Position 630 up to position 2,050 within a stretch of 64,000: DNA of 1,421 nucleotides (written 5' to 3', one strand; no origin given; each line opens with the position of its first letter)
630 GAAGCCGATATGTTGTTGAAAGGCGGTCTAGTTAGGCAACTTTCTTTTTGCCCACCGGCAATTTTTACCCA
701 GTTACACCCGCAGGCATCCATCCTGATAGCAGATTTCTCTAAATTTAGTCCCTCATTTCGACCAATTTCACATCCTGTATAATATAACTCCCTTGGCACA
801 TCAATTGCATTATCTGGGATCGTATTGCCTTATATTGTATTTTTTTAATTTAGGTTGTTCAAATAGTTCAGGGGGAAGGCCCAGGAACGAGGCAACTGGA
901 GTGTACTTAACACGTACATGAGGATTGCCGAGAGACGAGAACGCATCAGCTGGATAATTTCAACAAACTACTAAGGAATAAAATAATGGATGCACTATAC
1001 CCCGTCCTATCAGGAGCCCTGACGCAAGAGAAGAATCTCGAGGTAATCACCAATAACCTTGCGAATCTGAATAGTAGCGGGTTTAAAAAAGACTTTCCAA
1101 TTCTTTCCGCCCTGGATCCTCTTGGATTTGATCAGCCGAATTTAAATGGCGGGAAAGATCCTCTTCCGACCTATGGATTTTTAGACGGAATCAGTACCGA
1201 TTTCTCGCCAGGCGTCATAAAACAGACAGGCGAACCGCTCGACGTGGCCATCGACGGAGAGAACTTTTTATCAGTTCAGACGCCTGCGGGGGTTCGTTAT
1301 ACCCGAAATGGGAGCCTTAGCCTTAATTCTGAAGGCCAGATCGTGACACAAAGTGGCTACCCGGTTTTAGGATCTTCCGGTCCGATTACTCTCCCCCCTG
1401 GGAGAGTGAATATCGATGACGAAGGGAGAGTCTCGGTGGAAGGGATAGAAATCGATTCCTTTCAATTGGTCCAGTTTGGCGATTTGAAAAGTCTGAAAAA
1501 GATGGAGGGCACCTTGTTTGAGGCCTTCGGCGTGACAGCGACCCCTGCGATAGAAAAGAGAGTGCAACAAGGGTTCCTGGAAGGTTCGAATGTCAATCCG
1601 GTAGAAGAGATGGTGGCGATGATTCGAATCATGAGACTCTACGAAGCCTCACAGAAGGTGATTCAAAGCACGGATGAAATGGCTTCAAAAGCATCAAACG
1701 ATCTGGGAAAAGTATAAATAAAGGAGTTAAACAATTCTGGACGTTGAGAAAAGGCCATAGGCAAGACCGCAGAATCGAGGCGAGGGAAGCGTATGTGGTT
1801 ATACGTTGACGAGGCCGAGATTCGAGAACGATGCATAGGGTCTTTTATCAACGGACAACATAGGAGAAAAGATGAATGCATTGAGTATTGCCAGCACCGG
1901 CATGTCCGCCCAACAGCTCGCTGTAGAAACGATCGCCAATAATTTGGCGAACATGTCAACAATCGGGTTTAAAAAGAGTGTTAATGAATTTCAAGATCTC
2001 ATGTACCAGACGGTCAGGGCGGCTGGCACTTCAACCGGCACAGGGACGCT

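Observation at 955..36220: Recurrent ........-centred element just upstream of several flagellar start codons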

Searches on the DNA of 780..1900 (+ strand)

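Call 41: search_rna_families(source=window, start=780, end=1900, threshold=evalue, max_evalue=10)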
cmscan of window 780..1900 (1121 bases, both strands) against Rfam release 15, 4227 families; matches with E-value up to 10: 2.
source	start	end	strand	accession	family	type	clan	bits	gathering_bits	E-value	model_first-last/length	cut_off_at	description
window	1381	1416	+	RF00778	MIR473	Gene; miRNA;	-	15.6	52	3.9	1-84/84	no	MIR473 microRNA precursor family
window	1612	1679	+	RF01121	sR38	Gene; snRNA; snoRNA; CD-box;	-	12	50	6.3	1-59/59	no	Small nucleolar RNA sR38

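Call 43: build_rna_model(alignment_id=A4)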
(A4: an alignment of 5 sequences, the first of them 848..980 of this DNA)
Model R1 built from alignment A4 (5 sequences, 140 columns); structure: RNAalifold consensus.
model positions 136; base pairs 40; branch points 0; effective number of sequences 1.47; information 0.591 bits per position. Calibrated on 0.2 Mb of random sequence (short: E-values are rough).
structure used (alignment columns):
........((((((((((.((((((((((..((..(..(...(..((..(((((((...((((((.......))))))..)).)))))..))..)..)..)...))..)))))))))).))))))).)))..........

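Call 45: search_with_rna_model(model_id=R1, sources=[window, L001, L002, L003, L004, L005, L006, L007, L008, L009, L010, L011, L012, L013, L014, L015, L016, L017, L018, L019, L020, L021, L022, L023, L024, L025, L026, L027, L028, L029, L030, L031, L032, L033, L034, L035, L036, L037, L038, L039, L040, L041, L042, L043, L044, L045, L046, L047, L048, L049, L050, L051, L052, L053, L054, L055, L056, L057, L058, L059, L060, L061, L062, L063, L064, L065, L066, L067, L068, L069, L070, L071, L072, L073, L074, L075, L076, L077, L078, L079, L080, L081, L082, L083, L084, L085], max_evalue=1)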
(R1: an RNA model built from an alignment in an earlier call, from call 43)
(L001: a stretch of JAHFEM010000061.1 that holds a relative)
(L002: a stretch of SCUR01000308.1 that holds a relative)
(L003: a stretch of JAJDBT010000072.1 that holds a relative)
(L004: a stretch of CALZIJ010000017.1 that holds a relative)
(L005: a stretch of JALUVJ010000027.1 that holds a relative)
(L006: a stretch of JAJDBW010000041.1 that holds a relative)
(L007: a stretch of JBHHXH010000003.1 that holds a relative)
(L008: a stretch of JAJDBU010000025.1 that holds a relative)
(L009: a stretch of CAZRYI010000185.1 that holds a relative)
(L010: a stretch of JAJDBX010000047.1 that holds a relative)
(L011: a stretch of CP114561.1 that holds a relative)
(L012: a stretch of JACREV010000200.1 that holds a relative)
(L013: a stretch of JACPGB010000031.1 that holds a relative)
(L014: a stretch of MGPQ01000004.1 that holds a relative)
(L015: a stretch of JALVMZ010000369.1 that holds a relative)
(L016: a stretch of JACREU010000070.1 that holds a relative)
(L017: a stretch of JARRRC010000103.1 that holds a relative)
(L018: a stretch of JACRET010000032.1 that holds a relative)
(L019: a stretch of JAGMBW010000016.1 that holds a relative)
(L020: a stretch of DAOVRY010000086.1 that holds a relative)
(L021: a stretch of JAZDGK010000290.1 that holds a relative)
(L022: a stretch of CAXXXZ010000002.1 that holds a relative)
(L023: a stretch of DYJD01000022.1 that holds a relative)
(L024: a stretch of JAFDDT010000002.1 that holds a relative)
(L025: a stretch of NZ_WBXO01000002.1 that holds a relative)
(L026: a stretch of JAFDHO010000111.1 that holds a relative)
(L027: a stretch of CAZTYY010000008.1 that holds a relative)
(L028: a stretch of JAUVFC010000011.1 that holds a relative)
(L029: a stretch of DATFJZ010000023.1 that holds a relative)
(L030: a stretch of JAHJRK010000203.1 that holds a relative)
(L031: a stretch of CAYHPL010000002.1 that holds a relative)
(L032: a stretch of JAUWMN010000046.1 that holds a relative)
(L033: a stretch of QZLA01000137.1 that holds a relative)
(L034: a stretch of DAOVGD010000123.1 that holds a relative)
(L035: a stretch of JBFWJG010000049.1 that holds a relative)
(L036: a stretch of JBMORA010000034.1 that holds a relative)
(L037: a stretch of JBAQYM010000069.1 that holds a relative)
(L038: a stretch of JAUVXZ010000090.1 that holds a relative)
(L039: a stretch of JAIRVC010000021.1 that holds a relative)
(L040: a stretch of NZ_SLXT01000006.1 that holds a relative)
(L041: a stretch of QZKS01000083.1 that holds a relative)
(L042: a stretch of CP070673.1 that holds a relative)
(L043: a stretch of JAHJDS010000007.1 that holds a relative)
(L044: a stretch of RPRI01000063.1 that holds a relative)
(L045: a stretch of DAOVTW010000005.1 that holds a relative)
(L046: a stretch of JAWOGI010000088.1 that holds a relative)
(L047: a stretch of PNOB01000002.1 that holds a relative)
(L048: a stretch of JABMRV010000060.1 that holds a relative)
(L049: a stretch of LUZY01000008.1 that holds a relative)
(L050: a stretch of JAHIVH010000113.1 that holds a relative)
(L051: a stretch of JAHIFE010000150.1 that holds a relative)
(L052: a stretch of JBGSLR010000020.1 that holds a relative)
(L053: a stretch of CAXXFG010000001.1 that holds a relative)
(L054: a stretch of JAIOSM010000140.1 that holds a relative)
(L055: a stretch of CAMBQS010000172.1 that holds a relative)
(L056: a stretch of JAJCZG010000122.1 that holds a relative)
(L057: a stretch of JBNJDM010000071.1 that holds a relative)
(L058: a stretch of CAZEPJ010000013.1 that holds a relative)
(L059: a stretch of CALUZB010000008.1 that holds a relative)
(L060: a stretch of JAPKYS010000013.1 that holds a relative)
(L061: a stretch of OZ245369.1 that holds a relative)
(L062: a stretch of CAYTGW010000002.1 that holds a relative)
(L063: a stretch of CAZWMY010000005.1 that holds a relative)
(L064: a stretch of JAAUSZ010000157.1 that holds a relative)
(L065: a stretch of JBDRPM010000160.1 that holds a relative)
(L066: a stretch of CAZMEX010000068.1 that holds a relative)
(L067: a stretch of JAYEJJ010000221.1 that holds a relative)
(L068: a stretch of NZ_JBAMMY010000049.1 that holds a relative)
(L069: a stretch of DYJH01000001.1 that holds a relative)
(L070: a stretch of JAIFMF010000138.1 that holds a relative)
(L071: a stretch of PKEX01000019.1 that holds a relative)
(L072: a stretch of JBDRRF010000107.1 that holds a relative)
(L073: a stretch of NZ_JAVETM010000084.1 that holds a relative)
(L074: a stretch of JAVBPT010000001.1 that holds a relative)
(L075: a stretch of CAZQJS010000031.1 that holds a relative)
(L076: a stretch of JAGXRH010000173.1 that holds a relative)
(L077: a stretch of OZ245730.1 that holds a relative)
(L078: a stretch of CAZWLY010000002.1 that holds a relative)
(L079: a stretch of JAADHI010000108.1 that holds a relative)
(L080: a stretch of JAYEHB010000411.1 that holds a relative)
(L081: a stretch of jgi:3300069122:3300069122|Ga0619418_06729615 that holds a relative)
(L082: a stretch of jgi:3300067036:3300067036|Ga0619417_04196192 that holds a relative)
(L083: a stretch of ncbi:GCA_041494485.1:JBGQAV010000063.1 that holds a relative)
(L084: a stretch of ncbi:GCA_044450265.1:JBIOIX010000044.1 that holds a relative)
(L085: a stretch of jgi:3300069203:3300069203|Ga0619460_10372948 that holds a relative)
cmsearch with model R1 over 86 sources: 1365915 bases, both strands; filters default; matches with E-value up to 1: 11.
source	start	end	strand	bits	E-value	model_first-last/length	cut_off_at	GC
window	20350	20485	+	132.1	6.1e-34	1-136/136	no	0.49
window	1732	1867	+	124.5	8.8e-32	1-136/136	no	0.49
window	846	979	+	124.1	1.1e-31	1-136/136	no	0.44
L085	472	606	+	122.2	3.8e-31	1-136/136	no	0.47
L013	9677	9813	-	67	1.8e-15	1-136/136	no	0.55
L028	14541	14676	-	56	2.4e-12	1-136/136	no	0.51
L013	19544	19680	-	53.2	1.5e-11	1-136/136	no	0.53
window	20346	20481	-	25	0.0015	1-136/136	no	0.48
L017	11097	11216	+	20.2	0.035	1-136/136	no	0.57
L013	19548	19684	+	18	0.14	1-136/136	no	0.54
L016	9717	9808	-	15.7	0.68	1-136/136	no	0.53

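Call 46: search_with_rna_model(model_id=R1, sources=[L086, L087, L088, L089, L090, L091, L092, L093, L094, L095, L096, L097, L098, L099, L100, L101, L102, L103, L104, L105, L106, L107, L108, L109, L110, L111, L112, L113, L114, L115, L116, L117, L118, L119, L120, L121, L122, L123, L124, L125, L126, L127, L128, L129, L130, L131, L132, L133, L134, L135, L136, L137, L138, L139, L140, L141, L142, L143, L144, L145, L146, L147, L148, L149, L150, L151, L152, L153, L154, L155, L156, L157, L158, L159, L160, L161, L162, L163, L164, L165, L166, L167, L168, L169], max_evalue=1)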
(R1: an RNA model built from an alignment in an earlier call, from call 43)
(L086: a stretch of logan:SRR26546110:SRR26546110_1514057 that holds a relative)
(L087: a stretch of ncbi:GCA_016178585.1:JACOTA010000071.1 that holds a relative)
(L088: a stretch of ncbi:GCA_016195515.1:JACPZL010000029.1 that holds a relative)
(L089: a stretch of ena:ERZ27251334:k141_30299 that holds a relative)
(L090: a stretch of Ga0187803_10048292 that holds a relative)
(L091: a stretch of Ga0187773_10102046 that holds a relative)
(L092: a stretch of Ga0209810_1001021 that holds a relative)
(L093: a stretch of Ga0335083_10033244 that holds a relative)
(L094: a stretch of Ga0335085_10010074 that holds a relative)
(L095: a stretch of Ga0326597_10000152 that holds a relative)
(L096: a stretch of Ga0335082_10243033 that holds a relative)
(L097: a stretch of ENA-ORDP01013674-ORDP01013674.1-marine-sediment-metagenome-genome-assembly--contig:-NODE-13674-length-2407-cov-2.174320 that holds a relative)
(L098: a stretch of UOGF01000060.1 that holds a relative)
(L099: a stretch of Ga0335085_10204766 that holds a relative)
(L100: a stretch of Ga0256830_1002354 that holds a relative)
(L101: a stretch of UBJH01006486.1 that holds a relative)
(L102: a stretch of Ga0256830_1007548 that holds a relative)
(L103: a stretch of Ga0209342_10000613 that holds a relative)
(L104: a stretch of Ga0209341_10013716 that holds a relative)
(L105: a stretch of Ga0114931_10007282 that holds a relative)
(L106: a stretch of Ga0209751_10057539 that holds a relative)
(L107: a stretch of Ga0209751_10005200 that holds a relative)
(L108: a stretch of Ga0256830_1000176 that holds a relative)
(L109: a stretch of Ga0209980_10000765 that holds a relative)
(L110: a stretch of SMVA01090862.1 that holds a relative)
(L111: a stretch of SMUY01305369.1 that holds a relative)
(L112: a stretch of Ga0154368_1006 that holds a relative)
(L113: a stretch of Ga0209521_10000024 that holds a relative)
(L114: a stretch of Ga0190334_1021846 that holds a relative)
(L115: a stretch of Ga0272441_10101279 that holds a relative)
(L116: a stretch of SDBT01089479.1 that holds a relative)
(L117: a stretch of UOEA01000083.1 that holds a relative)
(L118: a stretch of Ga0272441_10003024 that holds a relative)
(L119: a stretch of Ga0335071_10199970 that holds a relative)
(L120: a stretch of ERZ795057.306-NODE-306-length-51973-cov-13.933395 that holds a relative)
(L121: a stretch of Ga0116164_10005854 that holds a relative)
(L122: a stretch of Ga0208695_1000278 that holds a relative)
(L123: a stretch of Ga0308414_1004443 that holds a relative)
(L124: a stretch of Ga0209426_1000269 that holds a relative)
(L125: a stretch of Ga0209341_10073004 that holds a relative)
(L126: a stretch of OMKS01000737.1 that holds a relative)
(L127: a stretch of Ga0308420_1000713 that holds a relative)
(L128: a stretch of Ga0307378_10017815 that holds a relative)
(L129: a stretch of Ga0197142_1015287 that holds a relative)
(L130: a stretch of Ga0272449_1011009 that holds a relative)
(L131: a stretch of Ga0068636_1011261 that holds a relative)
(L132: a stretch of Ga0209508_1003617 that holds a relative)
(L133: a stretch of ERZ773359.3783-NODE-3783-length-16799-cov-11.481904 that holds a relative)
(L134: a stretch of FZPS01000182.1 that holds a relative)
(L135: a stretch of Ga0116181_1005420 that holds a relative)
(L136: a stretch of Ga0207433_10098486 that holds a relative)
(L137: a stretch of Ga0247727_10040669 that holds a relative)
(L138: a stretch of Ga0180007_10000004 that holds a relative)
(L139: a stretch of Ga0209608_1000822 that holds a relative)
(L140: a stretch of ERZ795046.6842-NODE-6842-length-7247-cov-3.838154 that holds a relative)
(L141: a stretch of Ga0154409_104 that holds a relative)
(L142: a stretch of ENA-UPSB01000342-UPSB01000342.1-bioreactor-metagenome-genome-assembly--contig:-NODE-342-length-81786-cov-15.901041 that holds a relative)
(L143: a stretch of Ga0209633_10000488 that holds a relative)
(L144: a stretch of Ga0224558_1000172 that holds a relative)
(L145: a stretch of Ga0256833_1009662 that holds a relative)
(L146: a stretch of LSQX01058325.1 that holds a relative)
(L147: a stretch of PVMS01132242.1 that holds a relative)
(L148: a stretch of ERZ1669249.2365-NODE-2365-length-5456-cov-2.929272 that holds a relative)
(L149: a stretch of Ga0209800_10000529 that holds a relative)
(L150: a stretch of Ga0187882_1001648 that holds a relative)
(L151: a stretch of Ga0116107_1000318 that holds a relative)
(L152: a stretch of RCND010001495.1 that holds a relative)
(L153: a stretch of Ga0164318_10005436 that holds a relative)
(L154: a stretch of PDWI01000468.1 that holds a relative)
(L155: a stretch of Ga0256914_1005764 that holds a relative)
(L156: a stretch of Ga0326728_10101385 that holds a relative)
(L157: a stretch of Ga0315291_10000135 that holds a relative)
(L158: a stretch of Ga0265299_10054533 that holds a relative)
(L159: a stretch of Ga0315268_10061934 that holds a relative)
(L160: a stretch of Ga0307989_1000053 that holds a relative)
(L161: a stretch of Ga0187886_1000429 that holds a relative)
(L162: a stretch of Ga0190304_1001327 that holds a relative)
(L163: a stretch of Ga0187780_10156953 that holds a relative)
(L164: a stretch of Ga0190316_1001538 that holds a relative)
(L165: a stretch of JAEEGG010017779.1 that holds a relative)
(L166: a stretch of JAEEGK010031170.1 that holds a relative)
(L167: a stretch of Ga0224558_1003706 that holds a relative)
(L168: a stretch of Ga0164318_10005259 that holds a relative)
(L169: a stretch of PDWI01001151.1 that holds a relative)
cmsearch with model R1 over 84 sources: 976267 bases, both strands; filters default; matches with E-value up to 1: 9.
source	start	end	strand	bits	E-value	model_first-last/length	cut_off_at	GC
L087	10747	10883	+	143.4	2.7e-37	1-136/136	no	0.56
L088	9012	9148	+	143.4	2.7e-37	1-136/136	no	0.56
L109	5068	5203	+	65.3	3.9e-15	1-136/136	no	0.58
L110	5074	5209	+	65.3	3.9e-15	1-136/136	no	0.58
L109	4699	4833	-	60.1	1.2e-13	1-136/136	no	0.64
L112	4866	5010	-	40.9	3.3e-08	1-136/136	no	0.48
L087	10756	10870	-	16.2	0.35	10-123/136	no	0.57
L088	9021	9135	-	16.2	0.35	10-123/136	no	0.57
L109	5623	5707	+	14.8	0.84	1-136/136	no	0.41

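Call 47: search_with_rna_model(model_id=R1, sources=[window, L085, L013, L028, L017, L087, L109, L112, L016], max_evalue=0.001, make_alignment=true, show_alignments=0)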
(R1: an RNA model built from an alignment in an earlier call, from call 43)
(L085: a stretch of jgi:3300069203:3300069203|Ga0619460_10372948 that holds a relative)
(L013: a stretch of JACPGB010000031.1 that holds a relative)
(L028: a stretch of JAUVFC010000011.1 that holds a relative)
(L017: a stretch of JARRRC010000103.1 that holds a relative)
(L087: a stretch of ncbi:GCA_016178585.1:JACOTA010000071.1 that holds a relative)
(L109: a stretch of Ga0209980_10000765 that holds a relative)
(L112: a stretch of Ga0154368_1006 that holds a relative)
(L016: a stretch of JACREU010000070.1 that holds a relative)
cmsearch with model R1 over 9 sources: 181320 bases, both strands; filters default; matches with E-value up to 0.001: 12.
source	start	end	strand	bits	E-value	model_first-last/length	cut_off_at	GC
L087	10747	10883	+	143.4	5e-38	1-136/136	no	0.56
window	20350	20485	+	132.1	8.1e-35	1-136/136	no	0.49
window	1732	1867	+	124.5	1.2e-32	1-136/136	no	0.49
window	846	979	+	124.1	1.5e-32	1-136/136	no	0.44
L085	472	606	+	122.2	5.1e-32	1-136/136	no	0.47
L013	9677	9813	-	67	2.4e-16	1-136/136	no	0.55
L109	5068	5203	+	65.3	7.3e-16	1-136/136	no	0.58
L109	4699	4833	-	60.1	2.2e-14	1-136/136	no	0.64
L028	14541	14676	-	56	3.2e-13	1-136/136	no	0.51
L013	19544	19680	-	53.2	2e-12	1-136/136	no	0.53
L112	4866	5010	-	40.9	6.2e-09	1-136/136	no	0.48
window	20346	20481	-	25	0.0002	1-136/136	no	0.48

Alignment A5: 12 matches aligned to the model, 156 columns, each read 5' to 3' on its own strand. Consensus structure (alignment columns), stored with it:
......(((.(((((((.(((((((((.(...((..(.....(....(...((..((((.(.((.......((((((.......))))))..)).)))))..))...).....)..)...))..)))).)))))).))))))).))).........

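Call 55: search_with_rna_model(model_id=R1, sources=[window, L085, L013, L028, L087, L109, L112], max_evalue=0.000001, make_alignment=true)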
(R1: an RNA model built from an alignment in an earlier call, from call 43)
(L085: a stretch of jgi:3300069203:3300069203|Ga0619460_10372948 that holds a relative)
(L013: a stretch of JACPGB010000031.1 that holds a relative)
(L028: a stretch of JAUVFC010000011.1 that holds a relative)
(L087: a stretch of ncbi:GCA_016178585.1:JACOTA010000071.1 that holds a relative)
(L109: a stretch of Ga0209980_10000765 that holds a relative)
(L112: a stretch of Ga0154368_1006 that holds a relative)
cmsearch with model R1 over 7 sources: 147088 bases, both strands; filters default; matches with E-value up to 0.000001: 11.
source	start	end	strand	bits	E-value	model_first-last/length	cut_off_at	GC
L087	10747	10883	+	143.4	4.1e-38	1-136/136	no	0.56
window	20350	20485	+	132.1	6.5e-35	1-136/136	no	0.49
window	1732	1867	+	124.5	9.4e-33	1-136/136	no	0.49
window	846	979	+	124.1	1.2e-32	1-136/136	no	0.44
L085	472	606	+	122.2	4.1e-32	1-136/136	no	0.47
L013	9677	9813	-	67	1.9e-16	1-136/136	no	0.55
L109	5068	5203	+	65.3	5.9e-16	1-136/136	no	0.58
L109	4699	4833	-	60.1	1.8e-14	1-136/136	no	0.64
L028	14541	14676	-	56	2.6e-13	1-136/136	no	0.51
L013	19544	19680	-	53.2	1.6e-12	1-136/136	no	0.53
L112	4866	5010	-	40.9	5e-09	1-136/136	no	0.48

Alignment A6: 11 matches aligned to the model, 155 columns, each read 5' to 3' on its own strand. Consensus structure (alignment columns), stored with it:
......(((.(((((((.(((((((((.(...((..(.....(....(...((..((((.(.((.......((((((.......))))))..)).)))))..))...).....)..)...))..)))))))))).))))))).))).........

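Call 57: build_rna_model(alignment_id=A6)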
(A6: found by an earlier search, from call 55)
Model R2 built from alignment A6 (11 sequences, 155 columns); structure: stored with the alignment.
model positions 136; base pairs 40; branch points 0; effective number of sequences 3.62; information 0.59 bits per position. Calibrated on 0.2 Mb of random sequence (short: E-values are rough).
structure used (alignment columns):
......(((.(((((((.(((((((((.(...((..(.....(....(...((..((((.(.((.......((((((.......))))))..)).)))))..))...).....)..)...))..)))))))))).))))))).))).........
